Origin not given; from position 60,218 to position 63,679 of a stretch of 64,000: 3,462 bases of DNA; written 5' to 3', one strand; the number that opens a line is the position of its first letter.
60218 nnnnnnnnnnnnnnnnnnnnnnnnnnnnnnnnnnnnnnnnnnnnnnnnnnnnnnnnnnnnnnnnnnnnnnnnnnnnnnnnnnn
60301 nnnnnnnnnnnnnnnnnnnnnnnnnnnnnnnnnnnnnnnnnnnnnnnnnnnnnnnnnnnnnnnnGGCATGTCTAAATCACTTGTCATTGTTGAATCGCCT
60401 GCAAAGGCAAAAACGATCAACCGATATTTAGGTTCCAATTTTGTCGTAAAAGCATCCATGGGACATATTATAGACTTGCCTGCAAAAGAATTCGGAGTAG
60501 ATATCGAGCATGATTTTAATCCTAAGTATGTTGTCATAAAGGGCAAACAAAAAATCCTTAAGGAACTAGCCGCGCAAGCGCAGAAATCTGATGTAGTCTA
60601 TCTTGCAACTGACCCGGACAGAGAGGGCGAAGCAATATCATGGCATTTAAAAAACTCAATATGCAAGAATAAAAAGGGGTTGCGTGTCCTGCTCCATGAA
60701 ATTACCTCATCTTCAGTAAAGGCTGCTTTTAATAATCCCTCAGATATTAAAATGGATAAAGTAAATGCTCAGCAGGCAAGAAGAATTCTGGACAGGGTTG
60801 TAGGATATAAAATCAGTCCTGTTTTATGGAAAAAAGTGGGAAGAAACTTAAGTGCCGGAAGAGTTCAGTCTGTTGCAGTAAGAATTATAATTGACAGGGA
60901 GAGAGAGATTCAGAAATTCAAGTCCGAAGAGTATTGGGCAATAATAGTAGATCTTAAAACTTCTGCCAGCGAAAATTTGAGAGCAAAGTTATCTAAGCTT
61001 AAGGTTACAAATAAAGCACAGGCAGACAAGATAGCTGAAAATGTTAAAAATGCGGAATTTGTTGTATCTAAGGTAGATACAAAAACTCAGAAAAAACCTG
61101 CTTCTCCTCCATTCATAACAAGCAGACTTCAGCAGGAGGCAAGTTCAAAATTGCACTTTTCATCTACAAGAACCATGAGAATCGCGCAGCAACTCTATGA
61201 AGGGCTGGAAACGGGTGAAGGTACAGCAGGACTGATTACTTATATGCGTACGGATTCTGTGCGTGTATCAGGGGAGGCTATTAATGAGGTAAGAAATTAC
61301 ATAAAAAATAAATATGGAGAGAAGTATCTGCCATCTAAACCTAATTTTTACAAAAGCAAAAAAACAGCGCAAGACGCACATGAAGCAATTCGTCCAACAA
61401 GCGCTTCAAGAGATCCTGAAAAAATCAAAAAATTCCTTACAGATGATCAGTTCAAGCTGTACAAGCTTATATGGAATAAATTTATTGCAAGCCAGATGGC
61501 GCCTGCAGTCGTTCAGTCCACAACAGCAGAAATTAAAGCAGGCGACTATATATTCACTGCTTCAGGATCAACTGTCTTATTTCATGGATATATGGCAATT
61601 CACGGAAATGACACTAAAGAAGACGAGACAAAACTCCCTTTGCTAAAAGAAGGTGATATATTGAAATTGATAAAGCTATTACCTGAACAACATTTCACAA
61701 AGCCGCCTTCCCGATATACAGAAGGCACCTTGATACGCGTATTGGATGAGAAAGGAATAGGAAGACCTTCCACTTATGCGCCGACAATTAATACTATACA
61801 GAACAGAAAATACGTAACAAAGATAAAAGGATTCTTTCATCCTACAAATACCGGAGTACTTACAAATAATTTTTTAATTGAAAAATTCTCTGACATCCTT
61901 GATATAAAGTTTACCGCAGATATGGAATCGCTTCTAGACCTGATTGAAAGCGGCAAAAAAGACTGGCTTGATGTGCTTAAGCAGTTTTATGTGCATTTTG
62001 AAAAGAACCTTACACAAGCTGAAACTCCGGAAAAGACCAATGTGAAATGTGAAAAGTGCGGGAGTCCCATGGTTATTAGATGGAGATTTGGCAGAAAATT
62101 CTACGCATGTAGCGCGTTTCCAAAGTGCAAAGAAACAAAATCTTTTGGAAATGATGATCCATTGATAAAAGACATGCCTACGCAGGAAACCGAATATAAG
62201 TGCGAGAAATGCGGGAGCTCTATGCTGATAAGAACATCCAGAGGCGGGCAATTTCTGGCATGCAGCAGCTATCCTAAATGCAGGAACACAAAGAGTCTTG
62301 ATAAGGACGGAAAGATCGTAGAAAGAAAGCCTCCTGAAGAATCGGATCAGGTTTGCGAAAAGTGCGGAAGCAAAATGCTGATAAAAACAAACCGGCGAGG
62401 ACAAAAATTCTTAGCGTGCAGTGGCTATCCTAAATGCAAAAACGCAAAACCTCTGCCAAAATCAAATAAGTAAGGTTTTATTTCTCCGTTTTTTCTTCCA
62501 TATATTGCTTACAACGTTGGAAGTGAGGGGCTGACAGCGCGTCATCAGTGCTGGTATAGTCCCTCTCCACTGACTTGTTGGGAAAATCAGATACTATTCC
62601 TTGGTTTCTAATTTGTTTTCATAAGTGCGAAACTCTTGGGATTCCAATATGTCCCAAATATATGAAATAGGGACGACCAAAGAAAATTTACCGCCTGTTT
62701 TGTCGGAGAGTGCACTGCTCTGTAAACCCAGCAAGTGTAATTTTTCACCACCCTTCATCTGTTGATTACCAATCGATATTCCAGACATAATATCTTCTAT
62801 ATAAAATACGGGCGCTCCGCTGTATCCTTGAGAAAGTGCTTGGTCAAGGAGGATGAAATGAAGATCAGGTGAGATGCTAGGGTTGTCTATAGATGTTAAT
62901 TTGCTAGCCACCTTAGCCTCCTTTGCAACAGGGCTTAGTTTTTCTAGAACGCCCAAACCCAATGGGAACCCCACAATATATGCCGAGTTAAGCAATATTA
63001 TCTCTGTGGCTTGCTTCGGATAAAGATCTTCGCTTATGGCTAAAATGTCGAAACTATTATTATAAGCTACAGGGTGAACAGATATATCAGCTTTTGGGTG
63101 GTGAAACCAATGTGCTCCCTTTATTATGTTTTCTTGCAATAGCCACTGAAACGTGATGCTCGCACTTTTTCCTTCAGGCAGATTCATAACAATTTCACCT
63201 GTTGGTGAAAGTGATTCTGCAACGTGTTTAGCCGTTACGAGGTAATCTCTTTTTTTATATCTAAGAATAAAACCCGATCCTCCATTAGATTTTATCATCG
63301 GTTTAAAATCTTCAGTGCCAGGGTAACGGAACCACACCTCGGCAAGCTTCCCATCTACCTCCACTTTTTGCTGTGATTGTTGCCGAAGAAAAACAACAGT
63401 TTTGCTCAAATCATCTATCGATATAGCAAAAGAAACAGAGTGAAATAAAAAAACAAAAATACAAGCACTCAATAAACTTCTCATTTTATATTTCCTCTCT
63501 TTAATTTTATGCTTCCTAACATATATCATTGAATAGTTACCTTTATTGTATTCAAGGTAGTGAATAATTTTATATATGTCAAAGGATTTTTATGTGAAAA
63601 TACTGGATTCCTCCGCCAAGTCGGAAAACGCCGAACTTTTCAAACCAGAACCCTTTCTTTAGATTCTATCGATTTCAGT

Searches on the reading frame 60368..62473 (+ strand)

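Call 37: search_protein_families(library=pfam, proteins=[window:60368-62473:+], max_evalue=0.001)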
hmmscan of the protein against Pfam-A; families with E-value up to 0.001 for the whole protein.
window:60368-62473:+ (701 aa): 6 families
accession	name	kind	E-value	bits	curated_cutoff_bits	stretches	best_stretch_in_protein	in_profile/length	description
PF01131.25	Topoisom_bac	-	3.6e-130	435.1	35.1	1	127-538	2-411/411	DNA topoisomerase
PF01396.24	Zn_ribbon_Top1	-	5.6e-38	128.9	32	3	611-646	3-38/39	Topoisomerase DNA binding C4 zinc finger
PF01751.28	Toprim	-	1.7e-22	79.8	23.1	1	5-112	2-96/96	Toprim domain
PF13408.12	Zn_ribbon_recom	-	8.8e-07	29.7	25.3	0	559-584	6-32/58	Recombinase zinc beta ribbon domain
PF08792.16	A2L_zn_ribbon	-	1.9e-05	24.6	22.9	0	558-570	3-15/33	A2L zinc ribbon domain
PF22289.1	DmmA-like_C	-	3.2e-05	24.2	27.4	0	551-578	11-38/44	Dimethylamine monooxygenase subunit DmmA-like, C-terminal domain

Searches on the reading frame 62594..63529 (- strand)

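Call 37: search_protein_families(library=pfam, proteins=[window:62594-63529:-], max_evalue=0.001)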
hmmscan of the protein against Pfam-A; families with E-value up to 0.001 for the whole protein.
window:62594-63529:- (311 aa): 1 family
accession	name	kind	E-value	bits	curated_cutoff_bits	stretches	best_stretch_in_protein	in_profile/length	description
PF13365.12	Trypsin_2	-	2.8e-05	25.3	27.6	1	84-242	1-135/144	Trypsin-like peptidase domain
